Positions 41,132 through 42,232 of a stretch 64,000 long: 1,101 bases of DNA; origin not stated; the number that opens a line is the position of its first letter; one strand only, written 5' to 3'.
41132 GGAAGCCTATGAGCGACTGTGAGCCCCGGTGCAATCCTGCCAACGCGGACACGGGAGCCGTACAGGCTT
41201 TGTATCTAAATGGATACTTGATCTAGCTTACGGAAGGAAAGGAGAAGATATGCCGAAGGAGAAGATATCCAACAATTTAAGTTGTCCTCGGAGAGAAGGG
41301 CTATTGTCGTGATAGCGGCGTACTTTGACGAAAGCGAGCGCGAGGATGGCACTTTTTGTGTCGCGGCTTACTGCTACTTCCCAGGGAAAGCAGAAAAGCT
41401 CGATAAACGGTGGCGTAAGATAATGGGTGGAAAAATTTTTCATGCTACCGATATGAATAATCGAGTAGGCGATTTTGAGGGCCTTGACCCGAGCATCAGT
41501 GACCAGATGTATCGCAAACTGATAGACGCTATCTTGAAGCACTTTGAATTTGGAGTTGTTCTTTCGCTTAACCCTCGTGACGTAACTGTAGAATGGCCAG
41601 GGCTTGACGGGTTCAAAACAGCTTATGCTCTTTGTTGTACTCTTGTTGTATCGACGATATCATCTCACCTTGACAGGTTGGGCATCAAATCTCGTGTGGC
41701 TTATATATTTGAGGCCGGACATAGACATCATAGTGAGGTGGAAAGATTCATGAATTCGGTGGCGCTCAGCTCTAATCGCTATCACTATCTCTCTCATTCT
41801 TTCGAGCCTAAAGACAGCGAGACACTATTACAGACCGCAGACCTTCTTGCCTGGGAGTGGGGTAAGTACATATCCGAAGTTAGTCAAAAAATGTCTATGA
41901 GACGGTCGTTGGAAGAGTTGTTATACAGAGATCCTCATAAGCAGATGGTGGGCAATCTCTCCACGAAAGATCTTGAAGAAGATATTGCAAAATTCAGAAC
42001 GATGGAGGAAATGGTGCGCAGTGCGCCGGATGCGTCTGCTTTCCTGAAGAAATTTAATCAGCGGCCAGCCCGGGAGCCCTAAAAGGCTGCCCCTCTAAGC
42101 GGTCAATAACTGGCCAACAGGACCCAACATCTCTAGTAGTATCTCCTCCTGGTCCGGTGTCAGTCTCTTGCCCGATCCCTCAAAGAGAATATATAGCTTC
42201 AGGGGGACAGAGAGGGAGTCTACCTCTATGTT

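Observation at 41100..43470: AT-richer three-gene cargo core: DUF3800-like protein plus two ORFans (one with an N-terminal Cys/His cluster), a candidate defence or other accessory module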

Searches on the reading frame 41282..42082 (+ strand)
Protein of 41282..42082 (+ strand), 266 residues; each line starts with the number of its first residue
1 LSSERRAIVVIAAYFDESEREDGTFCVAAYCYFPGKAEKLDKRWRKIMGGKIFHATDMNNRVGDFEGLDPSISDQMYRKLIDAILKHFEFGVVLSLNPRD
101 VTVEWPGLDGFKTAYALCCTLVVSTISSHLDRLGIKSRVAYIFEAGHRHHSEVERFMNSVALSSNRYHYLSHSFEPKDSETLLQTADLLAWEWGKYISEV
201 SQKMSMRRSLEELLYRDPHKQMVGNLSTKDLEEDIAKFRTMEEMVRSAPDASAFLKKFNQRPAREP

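Call 5: search_protein_families(library=pfam, proteins=[window:41282-42082:+], max_evalue=1)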
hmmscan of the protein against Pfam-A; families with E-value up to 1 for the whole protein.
window:41282-42082:+ (266 aa): 1 family
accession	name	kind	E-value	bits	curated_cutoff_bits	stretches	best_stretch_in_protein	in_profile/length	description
PF12686.12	DUF3800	-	0.00034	21.8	21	1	13-191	2-144/149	Protein of unknown function (DUF3800)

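Call 6: search_protein_families(library=padloc, proteins=[window:41282-42082:+], max_evalue=1)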
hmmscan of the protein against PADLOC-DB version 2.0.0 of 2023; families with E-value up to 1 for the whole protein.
window:41282-42082:+ (266 aa): 0 families

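Call 7: search_protein_families(library=phrogs, proteins=[window:41282-42082:+], max_evalue=1)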
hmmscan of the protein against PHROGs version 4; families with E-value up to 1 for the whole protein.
window:41282-42082:+ (266 aa): 0 families

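Call 8: search_protein_families(library=ncbifam, proteins=[window:41282-42082:+], max_evalue=1)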
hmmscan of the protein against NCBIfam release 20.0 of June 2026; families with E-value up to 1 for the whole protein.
window:41282-42082:+ (266 aa): 1 family
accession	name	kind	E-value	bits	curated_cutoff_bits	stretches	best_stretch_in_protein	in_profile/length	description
NF053830.1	RUBPPhHalo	equivalog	0.045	13.4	330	1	149-247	50-158/234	ribulose-1,5-bisphosphate 5-phosphatase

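Call 10: find_homologous_proteins(query=window:41282-42082:+)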
Query window:41282-42082:+ (266 aa): 21 proteins with E <= 0.001 among 912 candidates.
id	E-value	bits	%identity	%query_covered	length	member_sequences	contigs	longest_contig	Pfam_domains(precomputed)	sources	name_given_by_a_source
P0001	2.4e-171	586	100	97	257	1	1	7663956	-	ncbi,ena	-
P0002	2.6e-146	504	87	95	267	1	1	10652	-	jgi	jgi:hypothetical protein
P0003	1.8e-104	367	67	92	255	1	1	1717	-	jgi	jgi:hypothetical protein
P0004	8.4e-96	338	64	89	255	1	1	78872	PF12686.13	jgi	jgi:hypothetical protein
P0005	1.1e-80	289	56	90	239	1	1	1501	PF12686.13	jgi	jgi:hypothetical protein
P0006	6.5e-76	273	54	91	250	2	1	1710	PF12686.13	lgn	-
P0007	6.5e-71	257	54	84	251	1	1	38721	PF12686.13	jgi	jgi:hypothetical protein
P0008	2.2e-39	154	37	86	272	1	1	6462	-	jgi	jgi:hypothetical protein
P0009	5.9e-38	149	35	89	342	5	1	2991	-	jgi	jgi:hypothetical protein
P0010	1.3e-36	144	35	88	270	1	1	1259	-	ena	-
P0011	4.6e-36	143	36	73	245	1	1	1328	PF12686.13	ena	-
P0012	1.1e-34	138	38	76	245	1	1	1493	PF12686.13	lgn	-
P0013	2.6e-33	134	39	74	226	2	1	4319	-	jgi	jgi:hypothetical protein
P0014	9.4e-33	132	35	82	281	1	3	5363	-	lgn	-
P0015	1.7e-32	131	33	90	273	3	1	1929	-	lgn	-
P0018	2.3e-28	117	32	88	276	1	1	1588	PF12686.13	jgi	jgi:hypothetical protein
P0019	1.1e-27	115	32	87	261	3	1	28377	PF12686.13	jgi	jgi:hypothetical protein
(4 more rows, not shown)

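Call 13: find_encoding_contigs(protein=P0002, flank=10000, max_places=3)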
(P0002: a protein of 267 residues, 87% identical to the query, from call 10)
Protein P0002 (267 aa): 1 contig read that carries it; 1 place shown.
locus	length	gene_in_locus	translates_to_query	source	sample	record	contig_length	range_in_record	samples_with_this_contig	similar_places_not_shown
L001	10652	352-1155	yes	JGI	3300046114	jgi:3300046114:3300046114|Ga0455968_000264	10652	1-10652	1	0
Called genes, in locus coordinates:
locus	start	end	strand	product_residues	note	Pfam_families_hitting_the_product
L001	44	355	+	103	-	-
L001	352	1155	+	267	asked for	-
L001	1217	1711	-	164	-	-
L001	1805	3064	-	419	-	PF12307:DUF3631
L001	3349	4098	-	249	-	-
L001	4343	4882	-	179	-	-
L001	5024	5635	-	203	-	-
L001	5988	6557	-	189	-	PF02441:Flavoprotein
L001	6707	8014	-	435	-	PF00089:Trypsin, PF13365:Trypsin_2, PF13180:PDZ_2, PF17820:PDZ_6, PF00595:PDZ (weak), PF13180:PDZ_2 (weak), PF17820:PDZ_6 (weak)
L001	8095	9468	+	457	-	PF00675:Peptidase_M16, PF05193:Peptidase_M16_C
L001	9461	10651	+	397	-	?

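Call 28: find_encoding_contigs(protein=P0004, flank=8000, max_places=2)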
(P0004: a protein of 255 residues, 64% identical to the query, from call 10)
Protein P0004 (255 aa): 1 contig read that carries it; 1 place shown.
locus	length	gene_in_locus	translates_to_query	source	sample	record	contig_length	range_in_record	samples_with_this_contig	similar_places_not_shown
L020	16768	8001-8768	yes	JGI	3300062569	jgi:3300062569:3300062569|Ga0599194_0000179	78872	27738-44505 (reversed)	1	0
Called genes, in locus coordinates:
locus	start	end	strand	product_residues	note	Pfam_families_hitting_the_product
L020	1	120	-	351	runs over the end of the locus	-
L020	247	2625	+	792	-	PF02129:Peptidase_S15, PF08530:PepX_C (weak)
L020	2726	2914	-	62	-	-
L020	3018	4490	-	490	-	PF13884:Peptidase_S74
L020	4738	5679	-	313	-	-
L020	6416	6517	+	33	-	-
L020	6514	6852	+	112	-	-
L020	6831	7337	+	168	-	-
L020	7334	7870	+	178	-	-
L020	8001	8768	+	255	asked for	PF12686:DUF3800 (weak)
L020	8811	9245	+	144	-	-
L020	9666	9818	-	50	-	-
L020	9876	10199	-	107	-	-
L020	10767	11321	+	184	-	PF04961:FTCD_C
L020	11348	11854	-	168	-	PF12867:DinB_2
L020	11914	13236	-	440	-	PF17957:Big_7 (faint)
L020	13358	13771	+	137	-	PF13340:DUF4096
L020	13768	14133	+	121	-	PF01609:DDE_Tnp_1, PF13586:DDE_Tnp_1_2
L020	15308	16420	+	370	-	PF13650:Asp_protease_2 (faint), PF13975:gag-asp_proteas (faint)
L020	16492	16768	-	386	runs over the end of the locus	-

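Call 29: find_encoding_contigs(protein=P0007, flank=8000, max_places=2)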
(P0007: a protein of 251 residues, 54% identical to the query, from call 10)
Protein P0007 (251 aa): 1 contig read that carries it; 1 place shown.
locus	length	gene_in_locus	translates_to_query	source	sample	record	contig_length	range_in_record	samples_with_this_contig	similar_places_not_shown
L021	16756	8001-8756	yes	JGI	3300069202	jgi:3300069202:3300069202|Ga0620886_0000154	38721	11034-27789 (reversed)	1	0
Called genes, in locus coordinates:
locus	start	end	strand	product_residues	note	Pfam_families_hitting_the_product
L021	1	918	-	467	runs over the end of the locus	PF00675:Peptidase_M16, PF05193:Peptidase_M16_C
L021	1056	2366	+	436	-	PF00089:Trypsin, PF13365:Trypsin_2, PF00595:PDZ (weak), PF13180:PDZ_2, PF17820:PDZ_6, PF00595:PDZ (weak), PF13180:PDZ_2 (weak), PF17820:PDZ_6, +1 more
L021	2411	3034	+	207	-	PF02441:Flavoprotein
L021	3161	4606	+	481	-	PF13424:TPR_12 (faint)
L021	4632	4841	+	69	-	-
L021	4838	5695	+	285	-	-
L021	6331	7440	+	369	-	PF13148:DUF3987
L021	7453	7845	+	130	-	PF13022:HTH_Tnp_1_2, PF00440:TetR_N, PF00356:LacI (faint)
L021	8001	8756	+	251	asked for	PF12686:DUF3800 (faint)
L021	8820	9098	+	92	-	-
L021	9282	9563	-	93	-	-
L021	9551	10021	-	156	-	-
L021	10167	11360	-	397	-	PF13356:Arm-DNA-bind_3, PF00589:Phage_integrase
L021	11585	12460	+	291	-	PF01040:UbiA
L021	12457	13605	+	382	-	PF04055:Radical_SAM, PF19288:CofH_C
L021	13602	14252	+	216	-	PF01712:dNK, PF02223:Thymidylate_kin (faint), PF13671:AAA_33 (weak)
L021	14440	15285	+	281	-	PF02548:Pantoate_transf, PF13714:PEP_mutase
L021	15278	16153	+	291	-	PF02569:Pantoate_ligase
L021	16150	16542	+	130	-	PF02261:Asp_decarbox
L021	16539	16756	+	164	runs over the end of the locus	-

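Call 30: find_encoding_contigs(protein=P0019, flank=8000, max_places=2)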
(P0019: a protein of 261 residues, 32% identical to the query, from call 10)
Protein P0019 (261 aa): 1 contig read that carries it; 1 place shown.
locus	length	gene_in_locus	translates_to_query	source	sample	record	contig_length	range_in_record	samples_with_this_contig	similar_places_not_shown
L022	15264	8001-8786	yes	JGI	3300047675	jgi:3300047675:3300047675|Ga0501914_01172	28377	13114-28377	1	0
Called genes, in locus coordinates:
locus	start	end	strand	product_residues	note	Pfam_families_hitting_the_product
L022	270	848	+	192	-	-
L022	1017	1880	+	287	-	PF01292:Ni_hydr_CYTB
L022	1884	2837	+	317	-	PF00174:Oxidored_molyb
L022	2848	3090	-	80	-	PF13490:zf-HC2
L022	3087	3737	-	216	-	PF04542:Sigma70_r2, PF08281:Sigma70_r4_2, PF04545:Sigma70_r4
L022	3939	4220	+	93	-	-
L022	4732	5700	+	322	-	PF06283:ThuA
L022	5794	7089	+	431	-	PF07690:MFS_1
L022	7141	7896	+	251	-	PF00106:adh_short, PF08659:KR, PF23441:SDR (weak), PF13561:adh_short_C2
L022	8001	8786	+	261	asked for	PF12686:DUF3800 (weak)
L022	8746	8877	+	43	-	-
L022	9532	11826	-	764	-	PF01011:PQQ, PF13570:Beta-prop_ACSF4 (faint), PF13360:PQQ_2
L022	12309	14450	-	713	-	PF12704:MacB_PCD, PF02687:FtsX, PF12704:MacB_PCD, PF02687:FtsX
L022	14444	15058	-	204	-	-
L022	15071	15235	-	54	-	PF03551:PadR (weak)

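Call 33: search_protein_families(library=pfam, proteins=[L001:1805-3133:-, L021:7453-7845:+], max_evalue=0.01)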
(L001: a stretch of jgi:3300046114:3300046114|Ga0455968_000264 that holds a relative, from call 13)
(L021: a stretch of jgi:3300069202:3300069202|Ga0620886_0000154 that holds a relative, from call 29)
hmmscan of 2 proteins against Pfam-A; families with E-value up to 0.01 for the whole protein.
L001:1805-3133:- (442 aa): 1 family
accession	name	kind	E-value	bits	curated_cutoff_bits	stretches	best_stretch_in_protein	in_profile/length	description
PF12307.13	DUF3631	-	3.4e-33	115.8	24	1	237-420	2-182/182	Protein of unknown function (DUF3631)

L021:7453-7845:+ (130 aa): 14 families
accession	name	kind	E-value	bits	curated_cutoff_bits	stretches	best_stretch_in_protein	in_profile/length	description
PF13022.12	HTH_Tnp_1_2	-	2.8e-13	50.5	27.9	1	4-107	4-104/122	Helix-turn-helix of insertion element transposase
PF00440.29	TetR_N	-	4.3e-08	33.2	24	1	18-48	5-36/47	Bacterial regulatory proteins, tetR family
PF00356.27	LacI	-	3e-05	24.2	27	1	30-53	1-24/46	Bacterial regulatory proteins, lacI family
PF02796.21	HTH_7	-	3.7e-05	24.2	23.8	1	11-49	6-42/45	Helix-turn-helix domain of resolvase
PF01978.25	TrmB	-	0.001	19.3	25.6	1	11-49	6-43/68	Sugar-specific transcriptional regulator TrmB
PF09339.16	HTH_IclR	-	0.0016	18.6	22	1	17-49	7-39/52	IclR helix-turn-helix domain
PF00376.29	MerR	-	0.0022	18.2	28.2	1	30-48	1-19/38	MerR family regulatory protein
PF13309.12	HTH_22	-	0.0023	18.4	29.6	1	28-49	41-62/63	HTH domain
PF13384.12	HTH_23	-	0.0029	17.8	24.6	0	16-49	8-38/50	Homeodomain-like domain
PF25213.1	HVO_A0261_N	-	0.0048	17.2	35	1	10-49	8-45/86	HVO_A0261 N-terminal domain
PF01381.28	HTH_3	-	0.0054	17.2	23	0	30-48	11-29/55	Helix-turn-helix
PF12802.13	MarR_2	-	0.0061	17.1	27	0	11-44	3-36/61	MarR family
PF13518.12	HTH_28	-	0.008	16.7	25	0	16-49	3-33/52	Helix-turn-helix domain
PF20432.4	Xre-like-HTH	-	0.0083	16.8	25.8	0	17-47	13-42/63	Antitoxin Xre-like helix-turn-helix domain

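Call 39: search_solved_structures(query=A2, max_evalue=10)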
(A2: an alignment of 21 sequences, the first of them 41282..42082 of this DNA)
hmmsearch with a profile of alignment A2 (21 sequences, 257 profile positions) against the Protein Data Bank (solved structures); distinct sequences matched with E-value up to 10: 2.
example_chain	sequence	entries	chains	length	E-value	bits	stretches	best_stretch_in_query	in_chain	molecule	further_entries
3sv1_A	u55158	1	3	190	0.032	17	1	32-139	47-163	Amyloid beta A4 precursor protein-binding family A member 2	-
3suz_A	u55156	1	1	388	0.13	15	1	32-139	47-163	Amyloid beta A4 precursor protein-binding family A member 2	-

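Call 51: search_protein_families(library=phrogs, proteins=[L021:7453-7845:+], max_evalue=0.001)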
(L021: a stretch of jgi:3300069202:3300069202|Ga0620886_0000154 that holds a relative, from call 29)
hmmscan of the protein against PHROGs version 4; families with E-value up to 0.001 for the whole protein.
L021:7453-7845:+ (130 aa): 5 families
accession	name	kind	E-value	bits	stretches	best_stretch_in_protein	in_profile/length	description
phrog_24579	-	head and packaging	2.9e-08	34.8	1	8-105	11-105/126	terminase small subunit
phrog_2538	-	head and packaging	3.8e-07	31.3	1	10-75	2-65/129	terminase small subunit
phrog_7344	-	head and packaging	4.8e-06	27.9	1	1-106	3-109/161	terminase small subunit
phrog_4044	-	head and packaging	0.00027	21.5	1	4-60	18-72/180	terminase small subunit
phrog_3218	-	head and packaging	0.00075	20.3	1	4-69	12-75/152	terminase small subunit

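Call 59: search_protein_families(library=pfam, proteins=[L001:44-355:+, L020:8811-9245:+, L021:8820-9098:+], max_evalue=0.1)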
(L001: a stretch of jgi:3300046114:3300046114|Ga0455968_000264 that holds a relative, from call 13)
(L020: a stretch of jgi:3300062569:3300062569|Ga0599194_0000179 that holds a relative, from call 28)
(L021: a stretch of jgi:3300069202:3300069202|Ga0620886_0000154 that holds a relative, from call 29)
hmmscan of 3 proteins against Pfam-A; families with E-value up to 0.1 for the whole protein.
L001:44-355:+ (103 aa): 1 family
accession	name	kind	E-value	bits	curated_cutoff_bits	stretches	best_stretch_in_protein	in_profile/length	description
PF13342.12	Toprim_Crpt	-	0.072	13.5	32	1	40-78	4-43/60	C-terminal repeat of topoisomerase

L020:8811-9245:+ (144 aa): 0 families

L021:8820-9098:+ (92 aa): 0 families

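Call 83: search_dna_similar(query=window:41282-42082:+, collection=phages, mode=protein, max_evalue=0.01, max_rows=15)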
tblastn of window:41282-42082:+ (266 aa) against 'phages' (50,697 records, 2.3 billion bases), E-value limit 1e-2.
No match.

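Call 84: search_dna_similar(query=window:41282-42082:+, collection=plasmids, mode=protein, max_evalue=0.01, max_rows=15)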
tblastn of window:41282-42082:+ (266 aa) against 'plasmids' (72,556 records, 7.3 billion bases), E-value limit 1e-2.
Records with a match: 7; places in all: 7; records where one place covers at least 80% of the query: 0.
Best place of each record, by identity: <60% 7.
By first word of the organism name: Bradyrhizobium 7.
By predicted mobility (MOB-suite, as given by PLSDB): conjugative 6; non-mobilizable 1.
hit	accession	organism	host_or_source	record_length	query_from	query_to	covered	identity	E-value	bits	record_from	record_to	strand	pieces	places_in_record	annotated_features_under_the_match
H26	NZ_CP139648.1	Bradyrhizobium japonicum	Glycine max,cell culture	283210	1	195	73%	23.9%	1e-5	54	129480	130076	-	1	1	hypothetical protein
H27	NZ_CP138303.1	Bradyrhizobium japonicum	Glycine max,cell culture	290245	1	195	73%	23.9%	1e-5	54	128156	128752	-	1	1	hypothetical protein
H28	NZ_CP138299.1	Bradyrhizobium japonicum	Glycine max,cell culture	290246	1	195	73%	23.9%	1e-5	54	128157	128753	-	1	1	hypothetical protein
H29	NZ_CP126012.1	Bradyrhizobium japonicum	Glycine max,soybean,root nodule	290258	1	195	73%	23.9%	1e-5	54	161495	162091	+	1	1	hypothetical protein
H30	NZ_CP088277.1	Bradyrhizobium barranii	Glycine max cv. AC Glengarry,cell ...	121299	24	192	64%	26.3%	3e-6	55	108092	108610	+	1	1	hypothetical protein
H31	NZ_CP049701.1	Bradyrhizobium barranii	Glycine max cv. AC Glengarry,cell ...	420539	24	192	64%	26.3%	3e-6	55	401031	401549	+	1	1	hypothetical protein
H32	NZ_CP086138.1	Bradyrhizobium barranii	Glycine max cv. AC Orford,Cell ...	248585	24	192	64%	26.3%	7e-6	54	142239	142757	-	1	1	hypothetical protein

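Call 85: find_related_loci(query=A2, collection=viral_contigs, flank=8000)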
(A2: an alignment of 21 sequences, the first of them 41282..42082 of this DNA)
Query A2 (266 aa) in viral_contigs; peptide patterns used: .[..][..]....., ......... (x = any residue, [..] = any of these).
37 stretches matched a pattern; 1 encode a relative of the query (tblastn E <= 1e-3); 1 distinct loci.
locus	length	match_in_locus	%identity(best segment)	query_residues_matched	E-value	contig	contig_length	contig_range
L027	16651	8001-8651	36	10-218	1e-38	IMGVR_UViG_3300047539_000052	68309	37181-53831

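Call 91: find_related_loci(query=A2, collection=metagenome_contigs, flank=4000)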
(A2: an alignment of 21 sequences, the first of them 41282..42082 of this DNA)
Query A2 (266 aa) in metagenome_contigs; peptide patterns used: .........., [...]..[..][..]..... (x = any residue, [..] = any of these).
190 stretches matched a pattern; 70 encode a relative of the query (tblastn E <= 1e-3); 70 distinct loci.
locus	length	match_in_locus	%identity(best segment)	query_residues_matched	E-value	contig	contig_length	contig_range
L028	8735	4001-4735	36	8-240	2e-44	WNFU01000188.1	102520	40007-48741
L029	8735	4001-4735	36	8-240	2e-44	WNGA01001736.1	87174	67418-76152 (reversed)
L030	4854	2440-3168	34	7-241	5e-43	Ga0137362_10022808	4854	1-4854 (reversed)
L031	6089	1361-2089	34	7-241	5e-43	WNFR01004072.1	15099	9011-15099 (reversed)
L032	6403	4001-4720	33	10-241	4e-41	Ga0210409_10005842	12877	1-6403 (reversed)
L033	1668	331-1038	35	13-241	1e-41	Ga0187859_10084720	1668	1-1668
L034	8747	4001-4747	34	8-241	2e-40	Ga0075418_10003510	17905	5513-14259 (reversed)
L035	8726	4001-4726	34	8-241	6e-40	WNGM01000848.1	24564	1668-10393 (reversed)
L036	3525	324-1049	34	8-241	5e-40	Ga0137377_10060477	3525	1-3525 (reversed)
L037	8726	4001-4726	34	8-241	6e-40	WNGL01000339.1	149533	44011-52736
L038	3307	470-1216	33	1-241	1e-39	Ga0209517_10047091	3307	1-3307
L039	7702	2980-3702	33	5-239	1e-37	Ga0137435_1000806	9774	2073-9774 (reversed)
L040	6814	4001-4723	33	5-239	1e-37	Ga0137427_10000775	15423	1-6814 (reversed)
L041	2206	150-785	38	9-216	4e-38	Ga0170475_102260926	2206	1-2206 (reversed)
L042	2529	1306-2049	35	1-241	6e-38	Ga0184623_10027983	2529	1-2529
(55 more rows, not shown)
